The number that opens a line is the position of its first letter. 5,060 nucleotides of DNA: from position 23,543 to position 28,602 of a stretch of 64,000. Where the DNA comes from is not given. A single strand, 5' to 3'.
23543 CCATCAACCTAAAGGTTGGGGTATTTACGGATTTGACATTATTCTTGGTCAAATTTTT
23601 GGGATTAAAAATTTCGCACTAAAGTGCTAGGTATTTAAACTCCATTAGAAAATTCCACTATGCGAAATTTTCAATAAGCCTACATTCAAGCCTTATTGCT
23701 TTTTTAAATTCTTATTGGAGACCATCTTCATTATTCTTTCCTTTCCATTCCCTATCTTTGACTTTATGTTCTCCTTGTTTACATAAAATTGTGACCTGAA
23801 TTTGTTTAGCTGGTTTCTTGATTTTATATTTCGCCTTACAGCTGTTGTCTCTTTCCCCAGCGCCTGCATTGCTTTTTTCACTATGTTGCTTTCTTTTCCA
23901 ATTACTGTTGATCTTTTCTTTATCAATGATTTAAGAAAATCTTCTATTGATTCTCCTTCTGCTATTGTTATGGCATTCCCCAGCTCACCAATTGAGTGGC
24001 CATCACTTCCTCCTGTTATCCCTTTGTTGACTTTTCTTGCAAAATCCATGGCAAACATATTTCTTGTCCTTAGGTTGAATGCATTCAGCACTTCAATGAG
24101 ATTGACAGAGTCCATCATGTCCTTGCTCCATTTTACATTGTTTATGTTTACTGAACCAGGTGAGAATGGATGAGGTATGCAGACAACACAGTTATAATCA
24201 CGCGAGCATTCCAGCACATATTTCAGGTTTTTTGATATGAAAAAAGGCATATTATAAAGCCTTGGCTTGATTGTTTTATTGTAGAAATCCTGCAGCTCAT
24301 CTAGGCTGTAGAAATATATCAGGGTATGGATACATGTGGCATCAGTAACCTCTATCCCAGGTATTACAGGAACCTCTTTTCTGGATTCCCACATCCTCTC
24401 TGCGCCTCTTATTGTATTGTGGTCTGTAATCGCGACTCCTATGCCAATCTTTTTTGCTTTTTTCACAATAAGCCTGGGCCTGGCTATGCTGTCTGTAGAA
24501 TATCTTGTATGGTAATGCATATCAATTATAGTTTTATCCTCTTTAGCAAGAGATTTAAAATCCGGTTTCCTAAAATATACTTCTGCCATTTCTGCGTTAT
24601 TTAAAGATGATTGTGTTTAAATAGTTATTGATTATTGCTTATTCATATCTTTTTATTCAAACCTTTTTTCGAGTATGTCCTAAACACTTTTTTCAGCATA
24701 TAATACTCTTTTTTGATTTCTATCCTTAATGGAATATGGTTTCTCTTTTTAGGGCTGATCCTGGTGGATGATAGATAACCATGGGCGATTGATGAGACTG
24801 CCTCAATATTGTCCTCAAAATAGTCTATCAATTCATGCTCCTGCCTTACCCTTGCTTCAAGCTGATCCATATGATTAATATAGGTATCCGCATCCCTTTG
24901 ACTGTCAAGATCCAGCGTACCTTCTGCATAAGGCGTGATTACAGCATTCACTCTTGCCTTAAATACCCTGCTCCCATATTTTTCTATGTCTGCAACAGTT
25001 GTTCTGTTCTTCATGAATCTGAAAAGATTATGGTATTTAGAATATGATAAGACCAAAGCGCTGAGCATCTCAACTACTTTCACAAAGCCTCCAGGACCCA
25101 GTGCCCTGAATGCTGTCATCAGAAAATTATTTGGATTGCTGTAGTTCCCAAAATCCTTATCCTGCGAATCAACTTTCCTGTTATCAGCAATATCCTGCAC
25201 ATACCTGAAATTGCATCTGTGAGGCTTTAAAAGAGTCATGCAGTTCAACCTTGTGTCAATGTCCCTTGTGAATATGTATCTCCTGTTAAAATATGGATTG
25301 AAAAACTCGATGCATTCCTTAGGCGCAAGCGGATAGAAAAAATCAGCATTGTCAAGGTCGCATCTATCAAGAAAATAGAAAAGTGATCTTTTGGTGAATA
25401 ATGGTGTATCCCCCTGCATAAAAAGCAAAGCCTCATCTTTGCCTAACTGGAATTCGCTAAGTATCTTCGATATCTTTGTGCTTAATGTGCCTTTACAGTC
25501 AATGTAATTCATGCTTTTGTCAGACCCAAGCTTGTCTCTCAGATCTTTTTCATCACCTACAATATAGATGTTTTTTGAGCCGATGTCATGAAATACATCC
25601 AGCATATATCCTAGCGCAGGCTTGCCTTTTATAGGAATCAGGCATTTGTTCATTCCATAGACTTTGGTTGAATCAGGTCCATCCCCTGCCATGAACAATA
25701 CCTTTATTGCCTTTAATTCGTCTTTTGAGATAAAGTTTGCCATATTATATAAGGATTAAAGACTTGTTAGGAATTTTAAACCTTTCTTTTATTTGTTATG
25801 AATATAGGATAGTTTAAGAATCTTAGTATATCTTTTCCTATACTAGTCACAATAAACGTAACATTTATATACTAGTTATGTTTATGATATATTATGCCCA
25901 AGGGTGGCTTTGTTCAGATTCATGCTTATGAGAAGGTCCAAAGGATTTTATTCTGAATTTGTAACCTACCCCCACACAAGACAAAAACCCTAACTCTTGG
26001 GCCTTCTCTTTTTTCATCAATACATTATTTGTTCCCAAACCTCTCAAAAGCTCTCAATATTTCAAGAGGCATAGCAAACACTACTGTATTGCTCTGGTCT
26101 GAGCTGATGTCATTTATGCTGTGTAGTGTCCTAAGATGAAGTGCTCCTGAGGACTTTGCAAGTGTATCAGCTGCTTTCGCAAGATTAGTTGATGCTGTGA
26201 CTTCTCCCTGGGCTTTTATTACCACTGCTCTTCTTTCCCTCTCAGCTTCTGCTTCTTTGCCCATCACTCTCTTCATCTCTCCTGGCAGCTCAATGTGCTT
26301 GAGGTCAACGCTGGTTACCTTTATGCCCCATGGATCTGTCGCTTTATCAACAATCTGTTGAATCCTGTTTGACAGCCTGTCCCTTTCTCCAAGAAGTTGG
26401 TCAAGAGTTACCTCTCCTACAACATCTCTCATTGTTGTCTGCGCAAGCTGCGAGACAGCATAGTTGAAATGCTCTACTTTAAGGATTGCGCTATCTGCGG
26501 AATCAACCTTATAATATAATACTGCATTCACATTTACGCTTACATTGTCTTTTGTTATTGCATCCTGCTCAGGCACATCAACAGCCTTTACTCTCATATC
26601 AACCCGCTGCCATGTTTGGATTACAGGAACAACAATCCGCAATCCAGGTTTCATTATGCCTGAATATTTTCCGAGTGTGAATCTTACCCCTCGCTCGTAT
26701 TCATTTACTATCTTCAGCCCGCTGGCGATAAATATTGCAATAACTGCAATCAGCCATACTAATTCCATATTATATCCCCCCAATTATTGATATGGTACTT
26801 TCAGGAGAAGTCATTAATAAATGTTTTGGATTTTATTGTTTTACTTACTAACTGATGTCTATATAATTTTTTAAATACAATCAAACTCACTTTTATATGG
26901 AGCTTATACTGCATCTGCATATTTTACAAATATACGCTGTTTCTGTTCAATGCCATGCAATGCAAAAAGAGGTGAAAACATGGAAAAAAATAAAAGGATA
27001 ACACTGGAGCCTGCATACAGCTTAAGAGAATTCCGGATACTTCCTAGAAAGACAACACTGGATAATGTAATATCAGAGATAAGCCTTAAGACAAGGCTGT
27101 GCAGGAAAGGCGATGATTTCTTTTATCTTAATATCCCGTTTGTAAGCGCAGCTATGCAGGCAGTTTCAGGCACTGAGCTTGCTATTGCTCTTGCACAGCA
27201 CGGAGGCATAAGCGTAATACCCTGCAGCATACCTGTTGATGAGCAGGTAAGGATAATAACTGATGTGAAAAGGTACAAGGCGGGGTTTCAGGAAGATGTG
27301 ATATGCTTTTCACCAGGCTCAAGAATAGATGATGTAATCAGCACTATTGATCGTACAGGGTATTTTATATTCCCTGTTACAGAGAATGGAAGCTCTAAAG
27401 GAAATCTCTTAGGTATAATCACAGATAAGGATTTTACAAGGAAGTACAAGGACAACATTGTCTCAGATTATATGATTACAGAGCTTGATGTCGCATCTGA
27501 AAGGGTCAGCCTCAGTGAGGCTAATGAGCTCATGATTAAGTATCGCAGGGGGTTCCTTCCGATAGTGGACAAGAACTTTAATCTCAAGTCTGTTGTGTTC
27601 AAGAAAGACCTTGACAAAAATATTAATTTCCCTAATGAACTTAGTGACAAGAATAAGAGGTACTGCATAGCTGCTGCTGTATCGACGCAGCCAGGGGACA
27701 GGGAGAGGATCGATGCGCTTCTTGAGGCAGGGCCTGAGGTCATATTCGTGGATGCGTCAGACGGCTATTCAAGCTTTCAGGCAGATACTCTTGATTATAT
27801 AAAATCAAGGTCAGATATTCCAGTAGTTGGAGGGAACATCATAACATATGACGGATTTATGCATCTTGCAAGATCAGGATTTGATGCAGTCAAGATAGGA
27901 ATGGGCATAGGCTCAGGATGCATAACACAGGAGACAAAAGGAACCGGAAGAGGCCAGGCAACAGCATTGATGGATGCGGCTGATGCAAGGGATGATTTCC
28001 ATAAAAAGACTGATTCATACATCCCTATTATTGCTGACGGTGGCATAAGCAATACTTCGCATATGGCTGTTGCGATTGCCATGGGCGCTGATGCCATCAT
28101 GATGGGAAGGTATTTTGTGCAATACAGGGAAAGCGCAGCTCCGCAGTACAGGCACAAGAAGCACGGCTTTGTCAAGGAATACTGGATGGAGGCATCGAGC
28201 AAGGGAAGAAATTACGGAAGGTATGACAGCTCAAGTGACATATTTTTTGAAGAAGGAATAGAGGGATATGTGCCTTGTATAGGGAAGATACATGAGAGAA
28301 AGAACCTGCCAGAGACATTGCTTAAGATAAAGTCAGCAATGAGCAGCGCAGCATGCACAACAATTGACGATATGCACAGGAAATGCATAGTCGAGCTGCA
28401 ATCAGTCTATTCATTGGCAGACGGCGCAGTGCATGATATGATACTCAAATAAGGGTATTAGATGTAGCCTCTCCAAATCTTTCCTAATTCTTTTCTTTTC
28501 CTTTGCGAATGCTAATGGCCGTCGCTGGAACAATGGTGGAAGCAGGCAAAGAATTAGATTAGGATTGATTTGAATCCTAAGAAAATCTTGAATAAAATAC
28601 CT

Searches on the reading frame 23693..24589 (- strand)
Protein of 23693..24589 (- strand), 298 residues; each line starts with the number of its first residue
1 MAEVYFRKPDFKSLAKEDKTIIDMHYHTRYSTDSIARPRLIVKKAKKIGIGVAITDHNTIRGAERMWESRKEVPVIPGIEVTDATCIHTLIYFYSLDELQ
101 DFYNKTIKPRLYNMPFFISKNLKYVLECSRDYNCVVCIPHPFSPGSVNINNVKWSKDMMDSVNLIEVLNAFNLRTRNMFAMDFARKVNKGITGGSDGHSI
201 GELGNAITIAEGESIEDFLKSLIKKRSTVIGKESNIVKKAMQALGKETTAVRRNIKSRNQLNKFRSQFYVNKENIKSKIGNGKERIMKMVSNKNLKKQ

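Call 102: search_protein_families(library=pfam, proteins=[window:23693-24589:-], max_evalue=0.0001)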
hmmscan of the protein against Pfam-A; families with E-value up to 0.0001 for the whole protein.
window:23693-24589:- (298 aa): 2 families
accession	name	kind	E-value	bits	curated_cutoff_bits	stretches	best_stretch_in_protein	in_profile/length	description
PF02811.25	PHP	-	1.2e-09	39.1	26.4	1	23-224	1-146/164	PHP domain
PF13263.12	PHP_C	-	1.2e-09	37.9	21.3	1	176-226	3-55/56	PHP-associated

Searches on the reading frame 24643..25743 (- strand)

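Call 102: search_protein_families(library=pfam, proteins=[window:24643-25743:-], max_evalue=0.0001)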
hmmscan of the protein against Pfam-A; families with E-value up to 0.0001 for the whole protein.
window:24643-25743:- (366 aa): 1 family
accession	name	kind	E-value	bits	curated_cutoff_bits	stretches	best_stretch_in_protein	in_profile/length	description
PF12804.13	NTP_transf_3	-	1.8e-09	38.4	27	1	25-155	9-136/160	MobA-like NTP transferase domain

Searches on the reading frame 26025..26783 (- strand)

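Call 102: search_protein_families(library=pfam, proteins=[window:26025-26783:-], max_evalue=0.0001)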
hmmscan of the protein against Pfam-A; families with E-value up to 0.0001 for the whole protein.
window:26025-26783:- (252 aa): 2 families
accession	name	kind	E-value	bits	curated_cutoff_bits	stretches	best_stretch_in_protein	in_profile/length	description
PF01145.31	Band_7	-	7.6e-41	140.5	23.6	1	24-194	1-175/176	SPFH domain / Band 7 family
PF13421.11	Band_7_1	-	9.3e-05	22.6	24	0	102-178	129-207/211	SPFH domain-Band 7 family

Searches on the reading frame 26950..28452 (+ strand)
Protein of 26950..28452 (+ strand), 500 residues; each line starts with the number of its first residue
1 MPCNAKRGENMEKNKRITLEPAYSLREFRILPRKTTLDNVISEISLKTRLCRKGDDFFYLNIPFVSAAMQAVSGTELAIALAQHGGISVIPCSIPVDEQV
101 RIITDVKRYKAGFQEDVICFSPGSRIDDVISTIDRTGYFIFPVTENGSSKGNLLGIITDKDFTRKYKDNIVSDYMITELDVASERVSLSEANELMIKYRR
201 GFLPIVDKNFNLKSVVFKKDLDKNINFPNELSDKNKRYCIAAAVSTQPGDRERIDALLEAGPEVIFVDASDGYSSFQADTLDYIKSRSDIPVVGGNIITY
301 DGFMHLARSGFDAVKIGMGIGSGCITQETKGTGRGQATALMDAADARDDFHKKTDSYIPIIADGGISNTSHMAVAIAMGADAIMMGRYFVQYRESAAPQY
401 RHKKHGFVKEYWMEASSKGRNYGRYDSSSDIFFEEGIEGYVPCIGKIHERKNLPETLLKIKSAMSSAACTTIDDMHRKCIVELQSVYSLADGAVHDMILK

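Call 53: search_protein_families(library=pfam, proteins=[window:26950-28452:+], max_evalue=0.001)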
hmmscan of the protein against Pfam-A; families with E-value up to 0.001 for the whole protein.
window:26950-28452:+ (500 aa): 5 families
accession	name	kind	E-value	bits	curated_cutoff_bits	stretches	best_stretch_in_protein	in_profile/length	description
PF00478.31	IMPDH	-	1e-81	275.1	25.6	1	27-495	6-345/345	IMP dehydrogenase / GMP reductase domain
PF00571.33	CBS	-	6.7e-13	49.2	24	2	115-166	7-55/57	CBS domain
PF03060.21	NMO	-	2.1e-12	47.5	28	1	205-404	60-240/331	Nitronate monooxygenase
PF01070.24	FMN_dh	-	7.5e-08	32.2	24.9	1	275-390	204-306/350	FMN-dependent dehydrogenase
PF05690.20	ThiG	-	0.00072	19.4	23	0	356-385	174-203/247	Thiazole biosynthesis protein ThiG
